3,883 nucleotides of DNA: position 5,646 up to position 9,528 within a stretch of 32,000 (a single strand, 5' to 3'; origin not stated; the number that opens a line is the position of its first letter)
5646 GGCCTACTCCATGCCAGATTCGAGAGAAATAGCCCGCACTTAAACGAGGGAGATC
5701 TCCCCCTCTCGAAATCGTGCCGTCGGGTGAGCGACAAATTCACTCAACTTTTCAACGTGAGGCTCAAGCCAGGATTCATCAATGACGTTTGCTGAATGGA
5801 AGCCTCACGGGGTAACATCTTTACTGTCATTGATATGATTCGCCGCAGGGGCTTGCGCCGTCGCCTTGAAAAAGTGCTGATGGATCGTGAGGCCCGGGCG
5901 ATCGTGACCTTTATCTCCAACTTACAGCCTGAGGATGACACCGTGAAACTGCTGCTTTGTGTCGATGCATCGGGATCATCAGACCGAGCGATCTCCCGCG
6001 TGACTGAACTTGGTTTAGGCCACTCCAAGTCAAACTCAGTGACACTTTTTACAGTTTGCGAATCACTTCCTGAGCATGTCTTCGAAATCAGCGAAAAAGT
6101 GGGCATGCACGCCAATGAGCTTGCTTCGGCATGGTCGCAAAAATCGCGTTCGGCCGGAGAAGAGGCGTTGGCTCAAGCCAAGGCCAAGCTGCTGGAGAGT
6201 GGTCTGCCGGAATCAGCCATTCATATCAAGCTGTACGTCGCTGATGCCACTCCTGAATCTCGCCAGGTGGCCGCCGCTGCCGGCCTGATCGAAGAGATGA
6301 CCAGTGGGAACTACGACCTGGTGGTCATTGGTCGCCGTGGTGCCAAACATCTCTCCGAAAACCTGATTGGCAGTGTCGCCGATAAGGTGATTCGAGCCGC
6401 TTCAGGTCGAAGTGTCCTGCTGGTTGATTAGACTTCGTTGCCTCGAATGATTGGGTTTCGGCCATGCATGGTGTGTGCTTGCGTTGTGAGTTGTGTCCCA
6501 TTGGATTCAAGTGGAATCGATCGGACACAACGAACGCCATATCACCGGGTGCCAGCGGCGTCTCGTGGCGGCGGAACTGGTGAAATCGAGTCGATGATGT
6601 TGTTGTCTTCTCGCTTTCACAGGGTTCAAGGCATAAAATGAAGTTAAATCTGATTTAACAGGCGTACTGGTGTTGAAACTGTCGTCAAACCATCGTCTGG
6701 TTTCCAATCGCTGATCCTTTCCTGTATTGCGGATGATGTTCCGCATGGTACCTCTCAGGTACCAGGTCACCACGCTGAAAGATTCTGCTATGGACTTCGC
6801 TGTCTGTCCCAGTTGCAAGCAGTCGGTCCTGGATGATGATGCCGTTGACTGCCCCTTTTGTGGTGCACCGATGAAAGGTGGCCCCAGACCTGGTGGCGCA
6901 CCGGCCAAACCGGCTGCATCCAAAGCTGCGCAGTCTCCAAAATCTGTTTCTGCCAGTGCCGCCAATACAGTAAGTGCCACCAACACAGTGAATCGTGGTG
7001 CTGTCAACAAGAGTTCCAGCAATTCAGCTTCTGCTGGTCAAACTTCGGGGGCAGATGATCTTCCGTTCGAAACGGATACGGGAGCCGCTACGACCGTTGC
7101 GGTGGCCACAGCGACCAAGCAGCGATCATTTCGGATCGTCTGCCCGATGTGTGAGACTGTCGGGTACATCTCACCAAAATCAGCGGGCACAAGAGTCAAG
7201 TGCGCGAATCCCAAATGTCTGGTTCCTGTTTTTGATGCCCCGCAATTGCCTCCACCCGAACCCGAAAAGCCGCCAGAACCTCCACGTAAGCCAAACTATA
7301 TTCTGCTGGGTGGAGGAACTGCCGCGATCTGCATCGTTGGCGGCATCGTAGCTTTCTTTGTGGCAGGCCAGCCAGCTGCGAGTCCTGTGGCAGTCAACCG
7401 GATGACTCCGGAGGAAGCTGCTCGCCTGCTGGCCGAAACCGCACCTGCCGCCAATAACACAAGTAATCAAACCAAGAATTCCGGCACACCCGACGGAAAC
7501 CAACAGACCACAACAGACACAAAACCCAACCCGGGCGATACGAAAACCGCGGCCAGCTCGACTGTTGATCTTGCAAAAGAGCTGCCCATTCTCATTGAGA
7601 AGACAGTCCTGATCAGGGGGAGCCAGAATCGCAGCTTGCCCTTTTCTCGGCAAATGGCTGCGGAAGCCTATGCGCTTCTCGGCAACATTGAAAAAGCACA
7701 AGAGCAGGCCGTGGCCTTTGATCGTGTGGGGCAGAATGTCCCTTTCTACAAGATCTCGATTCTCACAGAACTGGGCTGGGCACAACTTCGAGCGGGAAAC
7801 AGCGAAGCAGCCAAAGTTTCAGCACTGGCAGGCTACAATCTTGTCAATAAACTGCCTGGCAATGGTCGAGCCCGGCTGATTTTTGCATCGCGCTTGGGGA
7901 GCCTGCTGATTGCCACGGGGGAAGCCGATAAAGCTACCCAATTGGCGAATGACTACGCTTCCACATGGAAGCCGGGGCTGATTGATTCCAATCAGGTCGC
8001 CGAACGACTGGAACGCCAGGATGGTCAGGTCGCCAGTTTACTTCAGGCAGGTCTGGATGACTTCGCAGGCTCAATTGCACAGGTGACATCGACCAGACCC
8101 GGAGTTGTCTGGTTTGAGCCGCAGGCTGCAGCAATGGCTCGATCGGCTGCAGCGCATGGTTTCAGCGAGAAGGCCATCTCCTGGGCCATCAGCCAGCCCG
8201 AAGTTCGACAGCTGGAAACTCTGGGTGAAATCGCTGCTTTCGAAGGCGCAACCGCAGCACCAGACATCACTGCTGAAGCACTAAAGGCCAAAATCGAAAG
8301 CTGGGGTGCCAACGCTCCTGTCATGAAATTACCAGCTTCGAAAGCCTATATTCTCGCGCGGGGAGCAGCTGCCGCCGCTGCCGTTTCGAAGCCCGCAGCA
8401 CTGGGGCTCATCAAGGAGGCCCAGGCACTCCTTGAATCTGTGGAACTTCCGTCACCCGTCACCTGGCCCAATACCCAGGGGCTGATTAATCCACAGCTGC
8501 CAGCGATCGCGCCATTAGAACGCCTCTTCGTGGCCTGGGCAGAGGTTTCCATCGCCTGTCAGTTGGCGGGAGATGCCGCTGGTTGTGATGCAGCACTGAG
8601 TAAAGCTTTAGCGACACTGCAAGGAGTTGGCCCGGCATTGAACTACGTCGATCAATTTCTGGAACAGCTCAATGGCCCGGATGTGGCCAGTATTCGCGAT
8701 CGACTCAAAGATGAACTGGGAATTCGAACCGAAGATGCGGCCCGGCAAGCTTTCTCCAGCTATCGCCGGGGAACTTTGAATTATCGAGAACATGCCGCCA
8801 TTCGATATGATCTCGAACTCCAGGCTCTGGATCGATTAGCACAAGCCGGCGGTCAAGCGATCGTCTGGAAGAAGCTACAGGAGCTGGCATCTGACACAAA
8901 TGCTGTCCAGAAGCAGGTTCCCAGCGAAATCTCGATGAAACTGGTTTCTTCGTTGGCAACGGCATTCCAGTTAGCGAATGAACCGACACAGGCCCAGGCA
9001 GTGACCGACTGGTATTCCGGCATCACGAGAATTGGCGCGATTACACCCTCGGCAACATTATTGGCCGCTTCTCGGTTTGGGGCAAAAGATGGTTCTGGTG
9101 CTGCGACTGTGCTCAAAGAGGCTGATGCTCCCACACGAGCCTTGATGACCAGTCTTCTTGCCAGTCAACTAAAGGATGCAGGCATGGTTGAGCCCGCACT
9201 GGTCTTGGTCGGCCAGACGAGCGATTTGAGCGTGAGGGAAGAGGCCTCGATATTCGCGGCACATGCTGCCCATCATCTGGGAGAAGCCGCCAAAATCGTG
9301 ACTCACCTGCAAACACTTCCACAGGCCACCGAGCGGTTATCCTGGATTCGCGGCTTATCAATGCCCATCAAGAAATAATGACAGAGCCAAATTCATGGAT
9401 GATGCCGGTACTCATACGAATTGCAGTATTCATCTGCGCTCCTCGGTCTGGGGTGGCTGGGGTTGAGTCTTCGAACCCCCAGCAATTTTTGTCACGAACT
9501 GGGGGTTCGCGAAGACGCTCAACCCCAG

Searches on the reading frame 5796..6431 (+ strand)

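Call 11: search_protein_families(library=pfam, proteins=[window:5796-6431:+], max_evalue=0.01)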
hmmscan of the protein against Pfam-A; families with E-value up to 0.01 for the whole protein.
window:5796-6431:+ (211 aa): 1 family
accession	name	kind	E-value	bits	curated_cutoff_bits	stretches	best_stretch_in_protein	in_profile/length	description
PF00582.32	Usp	-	4.4e-13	50.4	24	1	51-208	4-138/141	Universal stress protein family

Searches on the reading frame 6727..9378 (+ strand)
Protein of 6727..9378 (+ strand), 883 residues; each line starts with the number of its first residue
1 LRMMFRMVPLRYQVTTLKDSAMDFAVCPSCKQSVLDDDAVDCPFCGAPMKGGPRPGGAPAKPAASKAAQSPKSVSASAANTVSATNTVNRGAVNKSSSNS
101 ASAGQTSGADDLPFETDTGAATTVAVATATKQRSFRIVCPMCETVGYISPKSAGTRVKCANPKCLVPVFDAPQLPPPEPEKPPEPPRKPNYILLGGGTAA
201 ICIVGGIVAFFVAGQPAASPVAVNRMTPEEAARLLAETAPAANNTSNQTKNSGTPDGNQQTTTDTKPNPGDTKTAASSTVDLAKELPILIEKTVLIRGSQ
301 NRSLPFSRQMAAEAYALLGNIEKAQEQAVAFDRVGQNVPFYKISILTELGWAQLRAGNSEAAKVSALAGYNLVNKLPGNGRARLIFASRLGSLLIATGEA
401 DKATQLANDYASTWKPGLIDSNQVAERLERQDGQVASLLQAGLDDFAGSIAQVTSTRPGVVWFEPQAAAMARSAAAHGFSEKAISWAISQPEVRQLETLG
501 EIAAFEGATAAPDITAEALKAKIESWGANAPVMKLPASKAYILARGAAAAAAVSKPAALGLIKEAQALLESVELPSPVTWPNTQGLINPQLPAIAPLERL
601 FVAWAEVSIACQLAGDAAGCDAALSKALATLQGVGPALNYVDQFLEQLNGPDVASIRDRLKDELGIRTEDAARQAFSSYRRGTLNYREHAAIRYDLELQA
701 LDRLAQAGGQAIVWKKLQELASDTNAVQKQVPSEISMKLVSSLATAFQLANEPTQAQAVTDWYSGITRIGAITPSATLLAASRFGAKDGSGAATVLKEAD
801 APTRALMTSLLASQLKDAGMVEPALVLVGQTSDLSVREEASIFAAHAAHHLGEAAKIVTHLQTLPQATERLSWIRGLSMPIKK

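Call 11: search_protein_families(library=pfam, proteins=[window:6727-9378:+], max_evalue=0.01)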
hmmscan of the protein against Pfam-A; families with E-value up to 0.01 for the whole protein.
window:6727-9378:+ (883 aa): 1 family
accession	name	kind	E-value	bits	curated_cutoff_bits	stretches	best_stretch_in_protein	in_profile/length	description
PF13248.11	Zn_ribbon_3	-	0.00063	19.6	27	1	26-49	4-26/26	zinc-ribbon domain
